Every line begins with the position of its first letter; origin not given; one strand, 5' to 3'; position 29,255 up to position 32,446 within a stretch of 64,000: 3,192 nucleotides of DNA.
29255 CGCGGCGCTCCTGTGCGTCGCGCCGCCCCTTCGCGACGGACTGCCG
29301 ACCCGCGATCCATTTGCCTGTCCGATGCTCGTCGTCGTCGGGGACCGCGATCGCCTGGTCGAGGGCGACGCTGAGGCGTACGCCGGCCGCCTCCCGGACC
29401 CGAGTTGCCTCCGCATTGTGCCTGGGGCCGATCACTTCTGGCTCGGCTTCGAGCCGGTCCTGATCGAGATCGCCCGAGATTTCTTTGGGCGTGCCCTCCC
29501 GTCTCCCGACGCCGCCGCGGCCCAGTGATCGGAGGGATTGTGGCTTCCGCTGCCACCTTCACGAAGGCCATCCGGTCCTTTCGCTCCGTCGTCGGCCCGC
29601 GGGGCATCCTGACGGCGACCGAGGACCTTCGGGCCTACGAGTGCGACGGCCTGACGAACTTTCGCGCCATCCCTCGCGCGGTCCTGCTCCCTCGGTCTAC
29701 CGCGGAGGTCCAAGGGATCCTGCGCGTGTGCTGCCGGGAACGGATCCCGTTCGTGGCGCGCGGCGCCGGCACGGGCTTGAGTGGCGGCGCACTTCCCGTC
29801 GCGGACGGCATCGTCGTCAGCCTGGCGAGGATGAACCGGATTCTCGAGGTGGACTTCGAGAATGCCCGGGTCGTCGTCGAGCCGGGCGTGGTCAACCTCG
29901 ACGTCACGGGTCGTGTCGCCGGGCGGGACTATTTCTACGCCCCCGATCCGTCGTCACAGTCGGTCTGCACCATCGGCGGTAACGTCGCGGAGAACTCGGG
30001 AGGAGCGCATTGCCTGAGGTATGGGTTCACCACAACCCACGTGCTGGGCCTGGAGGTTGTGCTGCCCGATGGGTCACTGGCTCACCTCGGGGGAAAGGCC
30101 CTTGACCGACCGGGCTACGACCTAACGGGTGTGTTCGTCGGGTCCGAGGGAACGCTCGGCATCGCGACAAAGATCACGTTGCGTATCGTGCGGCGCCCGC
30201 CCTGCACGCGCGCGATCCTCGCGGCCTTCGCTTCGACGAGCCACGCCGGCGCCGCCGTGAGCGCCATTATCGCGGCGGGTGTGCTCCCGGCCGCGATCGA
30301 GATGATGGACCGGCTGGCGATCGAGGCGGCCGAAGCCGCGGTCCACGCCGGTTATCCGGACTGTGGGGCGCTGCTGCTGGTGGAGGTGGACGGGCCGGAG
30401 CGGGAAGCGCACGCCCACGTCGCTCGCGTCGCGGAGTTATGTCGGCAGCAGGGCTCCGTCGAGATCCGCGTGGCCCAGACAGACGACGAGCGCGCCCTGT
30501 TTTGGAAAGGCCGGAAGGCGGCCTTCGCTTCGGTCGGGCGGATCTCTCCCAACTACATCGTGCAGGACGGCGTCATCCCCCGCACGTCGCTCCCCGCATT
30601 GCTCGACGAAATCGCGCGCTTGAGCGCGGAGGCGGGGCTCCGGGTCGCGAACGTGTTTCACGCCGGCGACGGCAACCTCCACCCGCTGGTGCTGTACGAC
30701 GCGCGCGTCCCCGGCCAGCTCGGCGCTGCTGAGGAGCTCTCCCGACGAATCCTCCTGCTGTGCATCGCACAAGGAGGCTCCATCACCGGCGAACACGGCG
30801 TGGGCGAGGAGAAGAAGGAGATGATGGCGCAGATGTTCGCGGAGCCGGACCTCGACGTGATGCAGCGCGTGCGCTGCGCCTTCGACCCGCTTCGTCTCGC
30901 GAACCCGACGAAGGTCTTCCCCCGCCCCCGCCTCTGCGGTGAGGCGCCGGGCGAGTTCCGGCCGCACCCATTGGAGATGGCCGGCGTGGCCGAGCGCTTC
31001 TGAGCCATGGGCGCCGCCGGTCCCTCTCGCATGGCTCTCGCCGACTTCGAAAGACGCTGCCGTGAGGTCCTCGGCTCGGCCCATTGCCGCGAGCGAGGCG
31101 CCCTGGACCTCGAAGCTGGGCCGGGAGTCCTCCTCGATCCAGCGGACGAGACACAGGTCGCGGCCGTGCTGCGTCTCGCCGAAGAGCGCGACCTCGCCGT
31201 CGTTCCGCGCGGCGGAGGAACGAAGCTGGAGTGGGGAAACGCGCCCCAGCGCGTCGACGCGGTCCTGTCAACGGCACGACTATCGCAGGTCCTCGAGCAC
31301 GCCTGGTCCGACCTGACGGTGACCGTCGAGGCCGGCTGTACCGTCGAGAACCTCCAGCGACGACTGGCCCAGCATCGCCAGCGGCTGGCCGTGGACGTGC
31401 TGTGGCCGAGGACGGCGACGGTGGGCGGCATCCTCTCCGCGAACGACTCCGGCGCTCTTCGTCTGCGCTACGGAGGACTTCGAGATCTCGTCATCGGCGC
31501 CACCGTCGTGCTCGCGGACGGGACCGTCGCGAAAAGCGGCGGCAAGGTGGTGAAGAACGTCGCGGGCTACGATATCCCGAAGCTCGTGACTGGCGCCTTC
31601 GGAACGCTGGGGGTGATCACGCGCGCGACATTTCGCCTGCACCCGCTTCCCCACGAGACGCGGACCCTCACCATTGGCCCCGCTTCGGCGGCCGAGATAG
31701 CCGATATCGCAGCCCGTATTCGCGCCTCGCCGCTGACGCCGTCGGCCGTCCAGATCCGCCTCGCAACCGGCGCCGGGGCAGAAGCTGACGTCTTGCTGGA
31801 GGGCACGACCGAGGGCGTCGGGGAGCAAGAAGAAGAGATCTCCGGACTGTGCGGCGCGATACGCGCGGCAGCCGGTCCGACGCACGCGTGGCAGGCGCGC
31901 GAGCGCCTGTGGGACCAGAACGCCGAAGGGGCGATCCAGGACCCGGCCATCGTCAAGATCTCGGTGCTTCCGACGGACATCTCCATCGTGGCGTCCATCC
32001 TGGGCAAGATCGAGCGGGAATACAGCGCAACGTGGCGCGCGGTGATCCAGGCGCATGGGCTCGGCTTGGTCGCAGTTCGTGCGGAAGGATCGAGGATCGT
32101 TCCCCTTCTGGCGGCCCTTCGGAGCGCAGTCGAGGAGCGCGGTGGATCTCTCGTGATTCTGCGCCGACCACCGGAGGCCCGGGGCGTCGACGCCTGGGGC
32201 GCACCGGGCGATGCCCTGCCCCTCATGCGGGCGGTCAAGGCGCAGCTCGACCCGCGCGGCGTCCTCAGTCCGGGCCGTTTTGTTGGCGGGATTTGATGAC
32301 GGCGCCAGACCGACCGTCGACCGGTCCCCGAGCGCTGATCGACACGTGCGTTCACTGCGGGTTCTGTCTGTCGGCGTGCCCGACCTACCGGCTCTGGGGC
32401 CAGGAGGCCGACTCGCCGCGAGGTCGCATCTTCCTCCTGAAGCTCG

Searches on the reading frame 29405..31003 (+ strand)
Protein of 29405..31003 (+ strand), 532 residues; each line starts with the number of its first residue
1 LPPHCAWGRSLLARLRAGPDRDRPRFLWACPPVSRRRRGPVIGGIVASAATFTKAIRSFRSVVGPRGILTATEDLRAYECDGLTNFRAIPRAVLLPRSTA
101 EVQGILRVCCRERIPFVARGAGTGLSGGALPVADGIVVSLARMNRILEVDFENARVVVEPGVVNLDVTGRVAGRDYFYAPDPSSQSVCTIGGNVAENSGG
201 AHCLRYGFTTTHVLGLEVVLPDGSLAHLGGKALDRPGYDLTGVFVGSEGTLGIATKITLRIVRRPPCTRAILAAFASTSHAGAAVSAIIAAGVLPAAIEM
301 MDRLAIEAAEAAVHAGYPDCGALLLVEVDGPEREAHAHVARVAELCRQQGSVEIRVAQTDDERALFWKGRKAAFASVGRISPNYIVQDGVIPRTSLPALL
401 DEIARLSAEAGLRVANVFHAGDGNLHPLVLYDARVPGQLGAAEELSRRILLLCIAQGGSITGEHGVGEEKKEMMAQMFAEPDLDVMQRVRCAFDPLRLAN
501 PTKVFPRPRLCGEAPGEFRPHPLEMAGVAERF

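Call 68: search_protein_families(library=pfam, proteins=[window:29405-31003:+], max_evalue=0.0001)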
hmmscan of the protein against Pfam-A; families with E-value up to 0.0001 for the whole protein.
window:29405-31003:+ (532 aa): 2 families
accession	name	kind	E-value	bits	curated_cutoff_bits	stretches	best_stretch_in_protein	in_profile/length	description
PF02913.24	FAD-oxidase_C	-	7.3e-62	209.7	21.2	1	266-504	3-248/248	FAD linked oxidases, C-terminal domain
PF01565.28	FAD_binding_4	-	6e-40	136.6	26.4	1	90-228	1-138/139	FAD binding domain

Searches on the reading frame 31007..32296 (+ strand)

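Call 68: search_protein_families(library=pfam, proteins=[window:31007-32296:+], max_evalue=0.0001)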
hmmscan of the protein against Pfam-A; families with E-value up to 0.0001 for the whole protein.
window:31007-32296:+ (429 aa): 1 family
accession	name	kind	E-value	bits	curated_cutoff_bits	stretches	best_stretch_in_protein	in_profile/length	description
PF01565.28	FAD_binding_4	-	4.1e-31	108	26.4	1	41-176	3-137/139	FAD binding domain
